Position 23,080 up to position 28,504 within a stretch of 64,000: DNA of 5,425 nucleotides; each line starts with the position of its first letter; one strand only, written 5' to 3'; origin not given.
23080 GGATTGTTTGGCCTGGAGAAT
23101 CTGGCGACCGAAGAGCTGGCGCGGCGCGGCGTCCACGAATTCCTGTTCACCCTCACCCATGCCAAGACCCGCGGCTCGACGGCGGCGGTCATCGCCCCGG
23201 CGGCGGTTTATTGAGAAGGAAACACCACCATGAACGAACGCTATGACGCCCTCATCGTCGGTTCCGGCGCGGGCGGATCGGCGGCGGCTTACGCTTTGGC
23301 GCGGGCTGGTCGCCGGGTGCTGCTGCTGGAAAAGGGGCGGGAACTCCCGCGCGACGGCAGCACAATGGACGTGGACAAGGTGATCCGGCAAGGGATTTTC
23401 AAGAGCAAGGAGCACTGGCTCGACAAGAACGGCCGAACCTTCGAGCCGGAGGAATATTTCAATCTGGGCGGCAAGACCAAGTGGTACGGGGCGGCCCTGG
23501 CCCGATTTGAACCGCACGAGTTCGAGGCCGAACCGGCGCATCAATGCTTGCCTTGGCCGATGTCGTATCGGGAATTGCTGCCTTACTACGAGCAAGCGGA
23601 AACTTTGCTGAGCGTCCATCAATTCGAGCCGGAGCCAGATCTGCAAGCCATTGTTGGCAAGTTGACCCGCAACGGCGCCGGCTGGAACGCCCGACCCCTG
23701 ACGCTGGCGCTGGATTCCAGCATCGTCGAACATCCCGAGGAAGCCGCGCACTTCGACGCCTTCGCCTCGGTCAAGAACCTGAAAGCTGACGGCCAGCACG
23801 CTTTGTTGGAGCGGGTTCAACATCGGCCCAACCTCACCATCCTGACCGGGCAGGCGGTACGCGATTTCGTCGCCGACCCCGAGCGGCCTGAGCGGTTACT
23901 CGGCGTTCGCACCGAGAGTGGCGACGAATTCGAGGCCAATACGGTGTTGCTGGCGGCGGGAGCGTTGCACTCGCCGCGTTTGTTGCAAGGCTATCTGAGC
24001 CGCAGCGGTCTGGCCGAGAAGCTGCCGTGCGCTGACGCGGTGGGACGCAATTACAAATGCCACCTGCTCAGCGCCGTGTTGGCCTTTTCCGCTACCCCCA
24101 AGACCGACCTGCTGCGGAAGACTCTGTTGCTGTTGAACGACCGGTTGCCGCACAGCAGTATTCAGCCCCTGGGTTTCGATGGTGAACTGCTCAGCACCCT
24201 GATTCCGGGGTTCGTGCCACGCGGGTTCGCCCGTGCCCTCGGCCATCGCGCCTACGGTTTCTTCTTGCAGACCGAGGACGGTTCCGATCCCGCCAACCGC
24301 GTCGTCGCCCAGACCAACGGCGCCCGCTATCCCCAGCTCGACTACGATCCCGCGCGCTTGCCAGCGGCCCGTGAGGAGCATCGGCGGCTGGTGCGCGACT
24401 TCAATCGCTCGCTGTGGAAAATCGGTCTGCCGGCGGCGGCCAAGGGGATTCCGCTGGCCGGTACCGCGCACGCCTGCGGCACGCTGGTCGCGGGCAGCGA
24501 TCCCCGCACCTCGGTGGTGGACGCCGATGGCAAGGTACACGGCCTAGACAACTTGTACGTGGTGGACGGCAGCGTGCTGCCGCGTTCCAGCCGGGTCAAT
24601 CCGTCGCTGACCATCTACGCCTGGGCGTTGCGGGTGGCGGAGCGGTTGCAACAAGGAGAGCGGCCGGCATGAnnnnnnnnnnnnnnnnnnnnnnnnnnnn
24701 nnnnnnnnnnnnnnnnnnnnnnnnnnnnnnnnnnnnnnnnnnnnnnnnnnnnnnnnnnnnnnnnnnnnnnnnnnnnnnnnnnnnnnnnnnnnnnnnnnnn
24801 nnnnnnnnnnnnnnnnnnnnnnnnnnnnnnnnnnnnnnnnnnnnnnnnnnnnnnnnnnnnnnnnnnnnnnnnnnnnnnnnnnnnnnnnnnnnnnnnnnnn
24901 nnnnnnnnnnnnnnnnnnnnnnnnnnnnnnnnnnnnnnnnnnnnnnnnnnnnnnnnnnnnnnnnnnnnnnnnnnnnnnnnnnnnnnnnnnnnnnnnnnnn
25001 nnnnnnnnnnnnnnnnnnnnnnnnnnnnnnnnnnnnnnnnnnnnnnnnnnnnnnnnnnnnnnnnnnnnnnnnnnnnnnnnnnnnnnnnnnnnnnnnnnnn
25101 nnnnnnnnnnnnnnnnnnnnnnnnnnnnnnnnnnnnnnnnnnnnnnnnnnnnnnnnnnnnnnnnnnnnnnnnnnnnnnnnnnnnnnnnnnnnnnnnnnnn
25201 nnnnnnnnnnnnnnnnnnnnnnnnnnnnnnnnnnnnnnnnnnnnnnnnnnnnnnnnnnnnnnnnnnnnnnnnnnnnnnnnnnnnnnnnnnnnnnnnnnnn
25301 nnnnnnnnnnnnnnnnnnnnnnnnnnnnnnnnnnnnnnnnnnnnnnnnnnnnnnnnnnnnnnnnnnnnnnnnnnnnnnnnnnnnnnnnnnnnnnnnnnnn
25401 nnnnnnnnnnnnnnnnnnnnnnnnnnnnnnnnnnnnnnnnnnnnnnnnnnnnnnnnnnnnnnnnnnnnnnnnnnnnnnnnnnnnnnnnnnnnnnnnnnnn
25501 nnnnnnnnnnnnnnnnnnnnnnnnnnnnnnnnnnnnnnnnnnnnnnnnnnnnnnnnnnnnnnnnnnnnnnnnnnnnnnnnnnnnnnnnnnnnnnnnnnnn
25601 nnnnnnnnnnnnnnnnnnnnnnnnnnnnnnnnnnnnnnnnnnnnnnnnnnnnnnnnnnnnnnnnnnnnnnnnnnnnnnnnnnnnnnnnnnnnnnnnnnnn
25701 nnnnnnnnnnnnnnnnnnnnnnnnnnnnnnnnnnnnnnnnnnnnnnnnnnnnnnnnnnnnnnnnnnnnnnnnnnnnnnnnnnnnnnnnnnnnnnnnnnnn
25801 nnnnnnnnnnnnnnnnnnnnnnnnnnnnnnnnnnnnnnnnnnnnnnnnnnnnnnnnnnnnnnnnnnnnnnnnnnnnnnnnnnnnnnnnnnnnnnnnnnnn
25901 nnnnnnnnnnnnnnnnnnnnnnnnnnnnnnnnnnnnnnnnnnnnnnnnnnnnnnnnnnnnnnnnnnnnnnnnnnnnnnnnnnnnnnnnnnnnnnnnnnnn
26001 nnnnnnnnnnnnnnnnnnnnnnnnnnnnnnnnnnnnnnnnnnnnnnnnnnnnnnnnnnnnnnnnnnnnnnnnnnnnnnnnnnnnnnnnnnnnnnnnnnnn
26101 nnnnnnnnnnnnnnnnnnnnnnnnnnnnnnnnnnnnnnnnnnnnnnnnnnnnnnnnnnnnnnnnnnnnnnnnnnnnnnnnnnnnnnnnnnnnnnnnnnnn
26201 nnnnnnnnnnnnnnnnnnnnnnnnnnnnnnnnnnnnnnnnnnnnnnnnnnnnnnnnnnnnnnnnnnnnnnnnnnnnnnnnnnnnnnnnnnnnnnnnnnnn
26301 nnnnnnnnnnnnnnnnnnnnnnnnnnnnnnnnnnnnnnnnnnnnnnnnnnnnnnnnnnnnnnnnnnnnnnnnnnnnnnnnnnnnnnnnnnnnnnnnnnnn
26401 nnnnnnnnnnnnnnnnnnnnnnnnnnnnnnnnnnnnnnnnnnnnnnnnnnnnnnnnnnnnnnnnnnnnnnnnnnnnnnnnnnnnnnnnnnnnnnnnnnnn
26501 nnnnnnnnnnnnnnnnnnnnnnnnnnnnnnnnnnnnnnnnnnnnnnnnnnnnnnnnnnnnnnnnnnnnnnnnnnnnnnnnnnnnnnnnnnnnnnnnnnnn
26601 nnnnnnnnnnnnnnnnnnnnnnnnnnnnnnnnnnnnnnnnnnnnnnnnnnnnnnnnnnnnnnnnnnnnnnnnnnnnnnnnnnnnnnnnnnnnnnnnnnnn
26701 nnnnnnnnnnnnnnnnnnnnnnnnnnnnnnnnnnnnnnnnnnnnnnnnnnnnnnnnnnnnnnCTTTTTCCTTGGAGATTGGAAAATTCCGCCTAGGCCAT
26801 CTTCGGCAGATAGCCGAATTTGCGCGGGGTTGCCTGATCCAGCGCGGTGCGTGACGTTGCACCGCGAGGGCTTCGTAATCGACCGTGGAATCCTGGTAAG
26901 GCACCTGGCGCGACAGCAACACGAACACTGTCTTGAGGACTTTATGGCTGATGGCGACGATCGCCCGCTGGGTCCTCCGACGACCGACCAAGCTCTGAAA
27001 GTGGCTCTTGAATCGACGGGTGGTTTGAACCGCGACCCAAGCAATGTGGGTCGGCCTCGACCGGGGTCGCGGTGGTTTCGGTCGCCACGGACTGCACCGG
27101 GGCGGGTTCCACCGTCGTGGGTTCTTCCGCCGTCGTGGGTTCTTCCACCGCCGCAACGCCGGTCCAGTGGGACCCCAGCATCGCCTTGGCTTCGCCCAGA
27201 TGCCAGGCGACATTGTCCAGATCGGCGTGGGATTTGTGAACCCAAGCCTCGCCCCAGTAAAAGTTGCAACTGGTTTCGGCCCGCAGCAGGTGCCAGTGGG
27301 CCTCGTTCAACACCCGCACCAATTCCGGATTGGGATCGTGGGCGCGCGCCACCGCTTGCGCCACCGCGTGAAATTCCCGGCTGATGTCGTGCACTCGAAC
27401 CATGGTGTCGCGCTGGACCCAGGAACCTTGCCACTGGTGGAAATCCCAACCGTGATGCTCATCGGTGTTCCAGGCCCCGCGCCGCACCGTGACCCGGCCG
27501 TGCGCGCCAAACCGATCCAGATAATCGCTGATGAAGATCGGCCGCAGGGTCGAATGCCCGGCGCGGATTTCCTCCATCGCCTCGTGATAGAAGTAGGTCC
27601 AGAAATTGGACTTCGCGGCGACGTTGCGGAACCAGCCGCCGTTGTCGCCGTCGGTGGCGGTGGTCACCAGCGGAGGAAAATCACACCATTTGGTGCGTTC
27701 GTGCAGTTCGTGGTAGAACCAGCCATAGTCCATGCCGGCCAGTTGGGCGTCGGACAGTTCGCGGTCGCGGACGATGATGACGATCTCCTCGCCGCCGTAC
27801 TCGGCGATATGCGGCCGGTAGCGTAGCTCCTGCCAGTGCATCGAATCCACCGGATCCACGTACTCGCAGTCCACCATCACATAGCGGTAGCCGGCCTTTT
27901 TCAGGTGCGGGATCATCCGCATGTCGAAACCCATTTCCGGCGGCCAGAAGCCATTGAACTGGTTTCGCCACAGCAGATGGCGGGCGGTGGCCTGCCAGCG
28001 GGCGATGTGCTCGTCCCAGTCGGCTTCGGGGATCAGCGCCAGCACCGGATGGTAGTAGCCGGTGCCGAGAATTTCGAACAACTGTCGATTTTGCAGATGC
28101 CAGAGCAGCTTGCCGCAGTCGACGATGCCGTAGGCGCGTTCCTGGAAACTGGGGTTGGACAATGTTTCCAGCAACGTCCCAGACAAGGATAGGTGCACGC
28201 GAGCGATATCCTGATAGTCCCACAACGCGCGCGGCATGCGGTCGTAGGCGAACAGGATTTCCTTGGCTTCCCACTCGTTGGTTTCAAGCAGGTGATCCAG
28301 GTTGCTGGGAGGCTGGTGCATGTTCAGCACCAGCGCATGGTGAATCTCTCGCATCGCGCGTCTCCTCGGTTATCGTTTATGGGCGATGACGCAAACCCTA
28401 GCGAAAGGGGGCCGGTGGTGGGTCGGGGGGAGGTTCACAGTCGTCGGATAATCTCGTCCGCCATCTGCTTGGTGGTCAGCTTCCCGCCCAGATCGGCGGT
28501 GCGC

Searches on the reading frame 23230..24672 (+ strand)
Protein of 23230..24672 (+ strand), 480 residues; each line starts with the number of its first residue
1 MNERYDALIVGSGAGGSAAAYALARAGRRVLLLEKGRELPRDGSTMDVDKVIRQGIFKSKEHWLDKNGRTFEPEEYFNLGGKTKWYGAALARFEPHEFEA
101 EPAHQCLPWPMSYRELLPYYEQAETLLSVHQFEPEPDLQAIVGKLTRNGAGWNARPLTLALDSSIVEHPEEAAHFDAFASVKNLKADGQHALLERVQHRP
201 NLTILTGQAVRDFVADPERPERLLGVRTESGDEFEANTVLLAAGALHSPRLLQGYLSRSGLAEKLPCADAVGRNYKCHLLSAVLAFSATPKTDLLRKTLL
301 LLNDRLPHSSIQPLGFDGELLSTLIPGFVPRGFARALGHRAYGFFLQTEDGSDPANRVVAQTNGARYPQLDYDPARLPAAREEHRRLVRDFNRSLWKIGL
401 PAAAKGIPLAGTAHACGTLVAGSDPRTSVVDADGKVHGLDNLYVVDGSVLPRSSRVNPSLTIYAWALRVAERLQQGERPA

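Call 31: search_protein_families(library=pfam, proteins=[window:23230-24672:+], max_evalue=0.001)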
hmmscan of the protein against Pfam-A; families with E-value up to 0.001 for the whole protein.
window:23230-24672:+ (480 aa): 10 families
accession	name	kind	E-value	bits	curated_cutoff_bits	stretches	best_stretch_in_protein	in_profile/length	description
PF05199.19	GMC_oxred_C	-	1.8e-19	71.1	24.6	1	411-466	84-139/139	GMC oxidoreductase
PF01266.30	DAO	-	5.2e-12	46.4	27.9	1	6-248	1-207/353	FAD dependent oxidoreductase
PF00732.25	GMC_oxred_N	-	1e-11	45.5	23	1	77-279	25-217/218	GMC oxidoreductase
PF07992.20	Pyr_redox_2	-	2.3e-09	37.5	26.1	1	5-46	1-42/291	Pyridine nucleotide-disulphide oxidoreductase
PF01134.28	GIDA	-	2.4e-08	33.9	22.1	0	7-51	2-35/391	Glucose inhibited division protein A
PF13450.12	NAD_binding_8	-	3e-08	34.2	21.9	1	9-39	1-31/68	NAD(P)-binding Rossmann-like domain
PF00890.30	FAD_binding_2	-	9e-08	32.1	20.4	1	6-38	1-33/414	FAD binding domain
PF12831.13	FAD_oxidored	-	1.5e-06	28.2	27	1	6-37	1-32/416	FAD dependent oxidoreductase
PF03486.20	HI0933_like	-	4.9e-05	23.3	50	0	6-39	2-35/244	HI0933-like protein Rossmann domain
PF13738.12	Pyr_redox_3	-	0.00026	20.8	30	0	8-37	1-31/305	Pyridine nucleotide-disulphide oxidoreductase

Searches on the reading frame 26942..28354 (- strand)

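Call 77: search_protein_families(library=pfam, proteins=[window:26942-28354:-], max_evalue=0.00001)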
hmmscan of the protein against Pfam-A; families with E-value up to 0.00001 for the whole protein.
window:26942-28354:- (470 aa): 1 family
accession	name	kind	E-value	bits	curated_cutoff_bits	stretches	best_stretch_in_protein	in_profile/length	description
PF03065.20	Glyco_hydro_57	-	1.3e-21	77.6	21.2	1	47-289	66-289/291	Glycosyl hydrolase family 57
